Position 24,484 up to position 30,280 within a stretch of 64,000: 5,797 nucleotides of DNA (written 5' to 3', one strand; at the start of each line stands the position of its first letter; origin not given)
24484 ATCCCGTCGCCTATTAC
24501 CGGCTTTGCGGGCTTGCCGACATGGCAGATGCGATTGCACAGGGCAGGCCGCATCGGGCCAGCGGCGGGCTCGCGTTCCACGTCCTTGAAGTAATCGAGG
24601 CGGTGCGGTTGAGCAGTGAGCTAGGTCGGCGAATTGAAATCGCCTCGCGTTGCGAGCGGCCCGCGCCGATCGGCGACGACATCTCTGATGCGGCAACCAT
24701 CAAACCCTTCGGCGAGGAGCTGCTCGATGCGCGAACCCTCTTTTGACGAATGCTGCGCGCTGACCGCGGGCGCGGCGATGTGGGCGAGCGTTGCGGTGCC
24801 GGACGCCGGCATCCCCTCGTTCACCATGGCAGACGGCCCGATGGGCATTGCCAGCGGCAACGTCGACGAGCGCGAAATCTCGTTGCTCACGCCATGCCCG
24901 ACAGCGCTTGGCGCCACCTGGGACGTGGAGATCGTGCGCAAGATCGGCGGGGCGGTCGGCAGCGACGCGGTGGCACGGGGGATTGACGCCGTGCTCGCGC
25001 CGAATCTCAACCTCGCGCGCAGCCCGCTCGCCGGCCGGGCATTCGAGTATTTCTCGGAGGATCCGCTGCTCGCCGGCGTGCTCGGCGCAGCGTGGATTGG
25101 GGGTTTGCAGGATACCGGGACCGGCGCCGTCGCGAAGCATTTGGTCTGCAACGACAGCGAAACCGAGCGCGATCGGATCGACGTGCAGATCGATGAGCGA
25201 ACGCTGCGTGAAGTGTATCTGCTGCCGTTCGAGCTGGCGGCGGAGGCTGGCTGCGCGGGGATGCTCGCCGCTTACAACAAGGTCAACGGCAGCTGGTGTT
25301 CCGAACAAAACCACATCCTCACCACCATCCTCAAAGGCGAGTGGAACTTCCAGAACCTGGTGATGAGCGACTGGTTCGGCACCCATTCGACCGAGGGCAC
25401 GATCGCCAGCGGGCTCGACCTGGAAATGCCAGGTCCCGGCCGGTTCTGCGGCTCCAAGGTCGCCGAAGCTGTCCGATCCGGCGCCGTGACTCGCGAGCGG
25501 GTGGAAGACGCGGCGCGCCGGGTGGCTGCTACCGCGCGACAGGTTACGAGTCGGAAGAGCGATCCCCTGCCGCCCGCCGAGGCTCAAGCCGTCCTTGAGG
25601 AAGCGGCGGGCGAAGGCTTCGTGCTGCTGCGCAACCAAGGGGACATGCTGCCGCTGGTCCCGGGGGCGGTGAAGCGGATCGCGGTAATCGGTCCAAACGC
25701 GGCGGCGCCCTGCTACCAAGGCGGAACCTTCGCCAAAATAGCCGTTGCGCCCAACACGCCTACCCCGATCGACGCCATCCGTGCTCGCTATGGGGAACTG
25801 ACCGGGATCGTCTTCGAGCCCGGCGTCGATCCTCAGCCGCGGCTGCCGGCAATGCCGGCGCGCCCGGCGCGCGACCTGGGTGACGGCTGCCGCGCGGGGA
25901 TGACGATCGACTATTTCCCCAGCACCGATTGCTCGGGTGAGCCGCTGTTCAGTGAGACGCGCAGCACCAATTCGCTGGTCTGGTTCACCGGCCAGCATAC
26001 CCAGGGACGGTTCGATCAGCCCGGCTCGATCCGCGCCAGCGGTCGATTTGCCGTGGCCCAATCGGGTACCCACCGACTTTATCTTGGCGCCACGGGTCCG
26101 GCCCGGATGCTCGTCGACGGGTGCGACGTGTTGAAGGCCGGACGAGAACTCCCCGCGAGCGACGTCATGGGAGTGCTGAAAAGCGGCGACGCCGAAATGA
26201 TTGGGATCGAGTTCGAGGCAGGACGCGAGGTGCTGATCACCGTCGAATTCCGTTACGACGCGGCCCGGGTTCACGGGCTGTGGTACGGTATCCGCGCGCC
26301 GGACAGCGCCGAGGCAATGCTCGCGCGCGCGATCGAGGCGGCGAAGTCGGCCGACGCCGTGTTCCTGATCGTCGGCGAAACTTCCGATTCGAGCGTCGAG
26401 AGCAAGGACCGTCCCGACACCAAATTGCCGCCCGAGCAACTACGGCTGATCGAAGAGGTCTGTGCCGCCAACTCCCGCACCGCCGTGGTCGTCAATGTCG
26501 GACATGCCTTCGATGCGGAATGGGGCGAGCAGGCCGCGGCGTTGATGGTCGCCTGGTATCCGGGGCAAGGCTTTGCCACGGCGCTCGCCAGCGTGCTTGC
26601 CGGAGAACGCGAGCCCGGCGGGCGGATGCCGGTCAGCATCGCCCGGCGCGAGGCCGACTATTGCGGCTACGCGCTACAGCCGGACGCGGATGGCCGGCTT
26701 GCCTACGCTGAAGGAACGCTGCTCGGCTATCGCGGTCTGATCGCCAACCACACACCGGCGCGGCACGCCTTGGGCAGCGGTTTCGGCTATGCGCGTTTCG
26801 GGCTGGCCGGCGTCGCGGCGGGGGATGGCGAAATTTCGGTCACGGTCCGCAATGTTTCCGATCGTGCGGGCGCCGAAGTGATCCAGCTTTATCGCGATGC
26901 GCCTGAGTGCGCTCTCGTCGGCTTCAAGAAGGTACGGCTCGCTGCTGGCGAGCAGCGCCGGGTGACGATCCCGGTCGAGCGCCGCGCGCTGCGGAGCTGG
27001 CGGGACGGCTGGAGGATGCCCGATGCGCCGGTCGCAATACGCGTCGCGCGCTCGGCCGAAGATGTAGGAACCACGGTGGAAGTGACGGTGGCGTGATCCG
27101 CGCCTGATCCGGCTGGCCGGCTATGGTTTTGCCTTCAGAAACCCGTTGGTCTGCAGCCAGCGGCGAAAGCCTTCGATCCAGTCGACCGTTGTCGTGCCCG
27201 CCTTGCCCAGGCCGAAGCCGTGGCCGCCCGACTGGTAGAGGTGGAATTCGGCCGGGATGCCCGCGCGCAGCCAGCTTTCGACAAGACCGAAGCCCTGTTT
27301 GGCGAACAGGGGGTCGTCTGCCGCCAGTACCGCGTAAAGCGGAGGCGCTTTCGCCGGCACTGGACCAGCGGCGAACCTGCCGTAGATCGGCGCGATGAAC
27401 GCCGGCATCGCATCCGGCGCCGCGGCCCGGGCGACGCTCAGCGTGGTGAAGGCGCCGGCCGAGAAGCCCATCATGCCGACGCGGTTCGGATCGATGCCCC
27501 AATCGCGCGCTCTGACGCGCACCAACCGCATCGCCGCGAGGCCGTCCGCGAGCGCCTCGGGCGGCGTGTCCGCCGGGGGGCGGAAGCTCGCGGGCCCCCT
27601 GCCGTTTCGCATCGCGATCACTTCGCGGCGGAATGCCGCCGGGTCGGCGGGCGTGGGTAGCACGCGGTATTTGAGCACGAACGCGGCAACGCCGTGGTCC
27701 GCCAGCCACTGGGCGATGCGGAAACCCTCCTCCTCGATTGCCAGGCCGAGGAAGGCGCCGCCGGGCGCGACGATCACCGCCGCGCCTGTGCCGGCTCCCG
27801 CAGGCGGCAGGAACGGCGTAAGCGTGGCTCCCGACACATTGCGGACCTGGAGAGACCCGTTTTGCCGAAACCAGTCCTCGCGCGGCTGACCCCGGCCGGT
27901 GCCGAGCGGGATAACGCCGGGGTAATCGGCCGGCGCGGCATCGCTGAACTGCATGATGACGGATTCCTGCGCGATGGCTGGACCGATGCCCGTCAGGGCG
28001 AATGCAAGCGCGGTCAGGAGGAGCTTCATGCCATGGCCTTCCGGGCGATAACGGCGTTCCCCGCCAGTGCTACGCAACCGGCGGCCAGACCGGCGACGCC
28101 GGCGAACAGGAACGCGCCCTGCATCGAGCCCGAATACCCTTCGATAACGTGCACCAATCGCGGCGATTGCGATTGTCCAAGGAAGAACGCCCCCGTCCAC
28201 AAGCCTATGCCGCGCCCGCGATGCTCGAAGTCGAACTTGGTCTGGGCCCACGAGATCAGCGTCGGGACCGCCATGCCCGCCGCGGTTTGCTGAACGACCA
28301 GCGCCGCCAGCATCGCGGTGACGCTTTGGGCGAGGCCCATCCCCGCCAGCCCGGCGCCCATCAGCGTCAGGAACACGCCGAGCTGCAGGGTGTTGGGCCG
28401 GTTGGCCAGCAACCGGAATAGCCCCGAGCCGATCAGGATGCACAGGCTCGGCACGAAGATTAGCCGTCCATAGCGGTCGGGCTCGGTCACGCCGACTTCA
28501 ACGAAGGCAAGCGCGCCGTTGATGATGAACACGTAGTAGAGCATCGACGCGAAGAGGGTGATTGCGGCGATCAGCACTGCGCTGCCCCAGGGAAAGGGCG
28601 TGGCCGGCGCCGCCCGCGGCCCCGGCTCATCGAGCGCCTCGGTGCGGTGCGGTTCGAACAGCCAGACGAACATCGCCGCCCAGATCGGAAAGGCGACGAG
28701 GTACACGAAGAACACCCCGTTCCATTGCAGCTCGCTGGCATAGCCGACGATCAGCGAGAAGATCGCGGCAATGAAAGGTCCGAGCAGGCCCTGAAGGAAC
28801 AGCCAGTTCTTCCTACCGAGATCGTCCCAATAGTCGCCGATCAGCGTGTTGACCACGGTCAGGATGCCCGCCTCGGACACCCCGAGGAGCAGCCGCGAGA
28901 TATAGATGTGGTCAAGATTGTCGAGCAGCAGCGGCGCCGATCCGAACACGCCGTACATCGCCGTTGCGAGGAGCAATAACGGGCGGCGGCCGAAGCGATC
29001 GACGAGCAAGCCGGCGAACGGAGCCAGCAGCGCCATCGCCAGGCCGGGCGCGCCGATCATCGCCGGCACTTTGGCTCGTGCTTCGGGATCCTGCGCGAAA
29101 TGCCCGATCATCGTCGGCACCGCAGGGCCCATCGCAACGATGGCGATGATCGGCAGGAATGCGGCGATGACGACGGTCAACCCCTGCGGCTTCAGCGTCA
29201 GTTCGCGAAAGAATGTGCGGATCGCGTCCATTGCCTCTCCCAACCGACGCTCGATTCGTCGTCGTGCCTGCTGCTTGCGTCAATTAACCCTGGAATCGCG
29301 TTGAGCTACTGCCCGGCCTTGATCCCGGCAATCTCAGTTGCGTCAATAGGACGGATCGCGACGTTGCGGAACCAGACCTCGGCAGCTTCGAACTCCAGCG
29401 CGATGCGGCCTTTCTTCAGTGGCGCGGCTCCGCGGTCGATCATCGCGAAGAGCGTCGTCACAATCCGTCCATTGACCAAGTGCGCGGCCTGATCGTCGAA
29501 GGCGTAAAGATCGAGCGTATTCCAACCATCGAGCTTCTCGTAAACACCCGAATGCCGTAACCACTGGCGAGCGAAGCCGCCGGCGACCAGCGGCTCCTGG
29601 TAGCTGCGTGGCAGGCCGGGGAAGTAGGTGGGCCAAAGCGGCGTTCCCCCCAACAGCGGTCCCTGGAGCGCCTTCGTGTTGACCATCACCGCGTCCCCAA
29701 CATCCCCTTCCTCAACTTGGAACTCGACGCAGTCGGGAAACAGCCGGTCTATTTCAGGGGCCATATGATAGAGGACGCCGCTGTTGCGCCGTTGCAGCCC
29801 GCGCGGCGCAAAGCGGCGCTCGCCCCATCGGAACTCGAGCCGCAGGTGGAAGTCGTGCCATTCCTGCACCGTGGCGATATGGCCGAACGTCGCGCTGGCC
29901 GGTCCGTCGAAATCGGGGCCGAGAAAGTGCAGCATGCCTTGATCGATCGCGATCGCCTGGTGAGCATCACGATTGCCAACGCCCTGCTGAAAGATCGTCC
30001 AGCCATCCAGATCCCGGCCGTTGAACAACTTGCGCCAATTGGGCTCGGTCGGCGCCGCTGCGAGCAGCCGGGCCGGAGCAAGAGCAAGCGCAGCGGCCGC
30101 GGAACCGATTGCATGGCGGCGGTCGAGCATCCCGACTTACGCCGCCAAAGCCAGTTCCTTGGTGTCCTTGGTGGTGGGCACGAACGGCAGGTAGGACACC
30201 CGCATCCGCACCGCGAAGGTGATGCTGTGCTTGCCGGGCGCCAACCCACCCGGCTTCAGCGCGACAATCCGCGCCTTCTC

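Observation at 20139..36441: Apparently co-regulated C-glycoside / 3-keto-glycoside uptake and cleavage system in a sphingomonad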

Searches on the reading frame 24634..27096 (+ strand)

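Call 3: search_protein_families(library=pfam, proteins=[window:24634-27096:+])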
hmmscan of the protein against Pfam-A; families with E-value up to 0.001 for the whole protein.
window:24634-27096:+ (820 aa): 4 families
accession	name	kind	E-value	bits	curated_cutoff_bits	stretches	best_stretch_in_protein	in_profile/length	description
PF01915.27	Glyco_hydro_3_C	-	6.4e-44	150.8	31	1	330-699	2-200/200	Glycosyl hydrolase family 3 C-terminal domain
PF00933.27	Glyco_hydro_3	-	9.8e-36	124.2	27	1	84-298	83-314/316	Glycosyl hydrolase family 3 N terminal domain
PF14310.12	Fn3-like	-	1.4e-10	41.6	25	1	750-807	3-70/71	Fibronectin type III-like domain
PF07691.17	PA14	-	1.1e-07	32.2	24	1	421-500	3-82/147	PA14 domain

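Call 54: search_protein_families(library=ncbifam, proteins=[window:24727-27096:+], max_evalue=0.00001)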
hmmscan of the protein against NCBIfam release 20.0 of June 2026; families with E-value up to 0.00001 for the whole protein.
window:24727-27096:+ (789 aa): 8 families
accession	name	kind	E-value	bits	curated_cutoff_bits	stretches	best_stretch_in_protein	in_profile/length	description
NF052330.1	BetGlucosiCelf0468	equivalog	2.3e-131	439.6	1300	1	5-780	7-814/817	beta-d-glucosidase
NF041610.1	alph_arabinopyran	equivalog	6.6e-117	391.6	1300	2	5-354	4-359/738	exo-alpha-(1->6)-L-arabinopyranosidase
NF052329.1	XyloArabinsidase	equivalog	6.3e-68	229.5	1050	2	56-328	112-405/750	beta-xylosidase/alpha-l-arabinosidase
NF041776.1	xylosidase_Xyl3A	equivalog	3.3e-54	184.1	1250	1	89-759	115-815/846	xylan 1,4-beta-xylosidase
NF011678.0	PRK15098.1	equivalog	2.8e-52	178.2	666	2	525-764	485-739/765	beta-glucosidase BglX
NF041579.1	betaxyl_Flavo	equivalog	1.1e-46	159.4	1350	2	53-215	83-256/716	beta-xylosidase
NF052331.1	Bet13-16Glucosase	equivalog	1.3e-45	155.9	1330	2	56-336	97-410/750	exo-beta-d-1,3/1,6-glucosidase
NF003740.0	PRK05337.1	equivalog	1.1e-07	31.3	207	1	68-218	98-253/340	beta-N-acetylhexosaminidase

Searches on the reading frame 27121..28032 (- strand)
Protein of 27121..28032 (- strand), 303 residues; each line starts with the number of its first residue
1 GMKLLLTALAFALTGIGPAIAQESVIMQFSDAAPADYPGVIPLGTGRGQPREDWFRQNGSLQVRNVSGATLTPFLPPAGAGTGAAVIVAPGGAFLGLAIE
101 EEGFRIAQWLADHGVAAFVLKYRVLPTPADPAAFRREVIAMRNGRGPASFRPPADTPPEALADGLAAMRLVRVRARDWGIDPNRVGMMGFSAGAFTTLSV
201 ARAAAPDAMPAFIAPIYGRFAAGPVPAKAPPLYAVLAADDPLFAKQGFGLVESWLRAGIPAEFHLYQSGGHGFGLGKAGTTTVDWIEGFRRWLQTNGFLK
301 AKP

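Call 54: search_protein_families(library=ncbifam, proteins=[window:27121-28032:-], max_evalue=0.00001)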
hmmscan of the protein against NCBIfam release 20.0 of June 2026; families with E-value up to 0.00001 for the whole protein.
window:27121-28032:- (303 aa): 3 families
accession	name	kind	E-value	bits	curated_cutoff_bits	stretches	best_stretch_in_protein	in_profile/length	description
NF042968.1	AcxylEst_AxeA1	equivalog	4.2e-25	88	700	2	61-124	28-89/459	acetylxylan esterase AxeA1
NF041902.1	pecacetest_PaeX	equivalog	5.7e-23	81.4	550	2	80-210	72-178/318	pectin acetylesterase PaeX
NF052620.1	AryltfaseLP1002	equivalog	1.1e-10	41.3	300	0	161-194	84-117/265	lp_1002 family arylesterase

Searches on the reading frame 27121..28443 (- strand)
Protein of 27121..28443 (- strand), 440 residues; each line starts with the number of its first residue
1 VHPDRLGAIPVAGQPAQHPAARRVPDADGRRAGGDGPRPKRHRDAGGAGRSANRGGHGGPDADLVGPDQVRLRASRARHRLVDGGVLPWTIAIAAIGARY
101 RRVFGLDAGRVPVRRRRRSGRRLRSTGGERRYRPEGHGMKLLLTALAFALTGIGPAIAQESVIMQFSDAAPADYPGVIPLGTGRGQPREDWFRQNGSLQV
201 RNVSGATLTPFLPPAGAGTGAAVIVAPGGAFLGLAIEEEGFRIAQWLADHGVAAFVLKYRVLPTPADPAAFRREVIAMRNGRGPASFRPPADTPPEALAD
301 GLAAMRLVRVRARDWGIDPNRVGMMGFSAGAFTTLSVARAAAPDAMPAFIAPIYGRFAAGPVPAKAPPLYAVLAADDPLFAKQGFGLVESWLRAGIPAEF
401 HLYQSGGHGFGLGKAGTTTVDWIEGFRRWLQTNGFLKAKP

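Call 3: search_protein_families(library=pfam, proteins=[window:27121-28443:-])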
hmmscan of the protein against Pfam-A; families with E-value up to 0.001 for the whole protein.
window:27121-28443:- (440 aa): 4 families
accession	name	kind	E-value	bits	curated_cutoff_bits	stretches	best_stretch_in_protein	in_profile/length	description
PF07859.19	Abhydrolase_3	-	4.5e-09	36.8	25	1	289-354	40-107/210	alpha/beta hydrolase fold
PF01738.24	DLH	-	1.9e-06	28.1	21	1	221-411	14-189/217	Dienelactone hydrolase family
PF20434.5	BD-FAE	-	1.1e-05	25.5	26.8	1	295-335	64-104/215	BD-FAE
PF00326.27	Peptidase_S9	-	0.00047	20.1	22.6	0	316-350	60-93/213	Prolyl oligopeptidase family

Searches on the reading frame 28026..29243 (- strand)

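Call 3: search_protein_families(library=pfam, proteins=[window:28026-29243:-])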
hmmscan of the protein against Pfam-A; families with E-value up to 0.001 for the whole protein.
window:28026-29243:- (405 aa): 1 family
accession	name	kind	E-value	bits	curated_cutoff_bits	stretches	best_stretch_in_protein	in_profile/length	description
PF07690.21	MFS_1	-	9.2e-32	110.7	33.4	2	25-357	2-343/347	Major Facilitator Superfamily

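Call 54: search_protein_families(library=ncbifam, proteins=[window:28026-29231:-], max_evalue=0.00001)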
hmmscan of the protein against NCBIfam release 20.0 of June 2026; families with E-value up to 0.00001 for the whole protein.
window:28026-29231:- (401 aa): 13 families
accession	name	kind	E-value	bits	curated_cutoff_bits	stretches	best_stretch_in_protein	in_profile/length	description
TIGR00880.1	2_A_01_02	superfamily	4e-10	40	131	1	60-191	5-137/141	multidrug resistance protein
TIGR00710.1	efflux_Bcr_CflA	subfamily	8.5e-08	32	200.9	1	35-326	25-322/385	Bcr/CflA family efflux MFS transporter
TIGR00711.1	efflux_EmrB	subfamily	8.6e-08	31.3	230.2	1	19-191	6-175/485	DHA2 family efflux MFS transporter permease subunit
TIGR00895.1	2A0115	subfamily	1.3e-07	30.9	418.55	1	30-194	32-195/398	aromatic acid/H+ symport family MFS transporter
NF012174.0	tet_MFS_A_B_C_D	equivalog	2.4e-07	29.9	475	1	20-177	7-163/382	Tet(A)/Tet(B)/Tet(C) family tetracycline efflux MFS transporter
NF008314.0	PRK11102.1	equivalog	2.8e-07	30.2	303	1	24-191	19-184/396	Bcr/CflA family multidrug efflux MFS transporter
NF053757.1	BclibactTpBcbE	equivalog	2.9e-07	29.7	600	0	64-137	48-126/394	bacillibactin exporter BcbE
TIGR00893.1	2A0114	subfamily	4.9e-07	29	395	1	58-195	34-172/399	D-galactonate transporter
TIGR00898.1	2A0119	subfamily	1.9e-06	26.9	550.75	1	70-131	143-204/506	cation transport protein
NF008586.0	PRK11551.1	equivalog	2.6e-06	26.7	410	1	22-357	22-361/406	3-(3-hydroxy-phenyl)propionate transporter MhpT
NF008963.0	PRK12307.1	equivalog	4.6e-06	26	637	1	70-188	70-187/426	MFS transporter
NF012190.1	tet_MFS_B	exception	7.1e-06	25.3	850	1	23-193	11-181/400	tetracycline efflux MFS transporter Tet(B)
NF053517.1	HbztTptrPcaK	equivalog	7.2e-06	25.2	770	1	22-136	26-137/437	4-hydroxybenzoate transporter PcaK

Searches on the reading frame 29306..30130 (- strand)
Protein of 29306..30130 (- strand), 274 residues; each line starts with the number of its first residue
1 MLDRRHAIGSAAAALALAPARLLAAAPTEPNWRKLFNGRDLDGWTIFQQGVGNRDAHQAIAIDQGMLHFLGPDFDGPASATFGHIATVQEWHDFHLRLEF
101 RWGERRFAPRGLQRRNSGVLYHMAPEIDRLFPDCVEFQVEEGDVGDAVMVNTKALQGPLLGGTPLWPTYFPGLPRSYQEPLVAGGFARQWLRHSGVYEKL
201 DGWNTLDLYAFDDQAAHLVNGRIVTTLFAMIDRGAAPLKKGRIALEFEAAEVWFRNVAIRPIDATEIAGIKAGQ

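Call 3: search_protein_families(library=pfam, proteins=[window:29306-30130:-])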
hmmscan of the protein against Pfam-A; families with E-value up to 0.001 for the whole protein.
window:29306-30130:- (274 aa): 1 family
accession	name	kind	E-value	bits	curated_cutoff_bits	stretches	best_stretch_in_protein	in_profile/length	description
PF06439.18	3keto-disac_hyd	-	1.7e-30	106.9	26.8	1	32-260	2-187/187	3-keto-disaccharide hydrolase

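Call 38: search_solved_structures(query=window:29306-30130:-, max_evalue=0.001)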
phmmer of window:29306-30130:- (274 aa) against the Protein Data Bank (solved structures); distinct sequences matched with E-value up to 0.001: 1.
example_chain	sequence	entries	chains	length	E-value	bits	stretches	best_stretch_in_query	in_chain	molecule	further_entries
4jqt_A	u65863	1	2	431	0.00082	21.8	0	26-144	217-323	putative glycosyl hydrolase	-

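Call 54: search_protein_families(library=ncbifam, proteins=[window:29306-30130:-], max_evalue=0.00001)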
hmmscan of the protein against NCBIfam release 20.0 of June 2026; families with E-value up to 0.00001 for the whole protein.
window:29306-30130:- (274 aa): 0 families
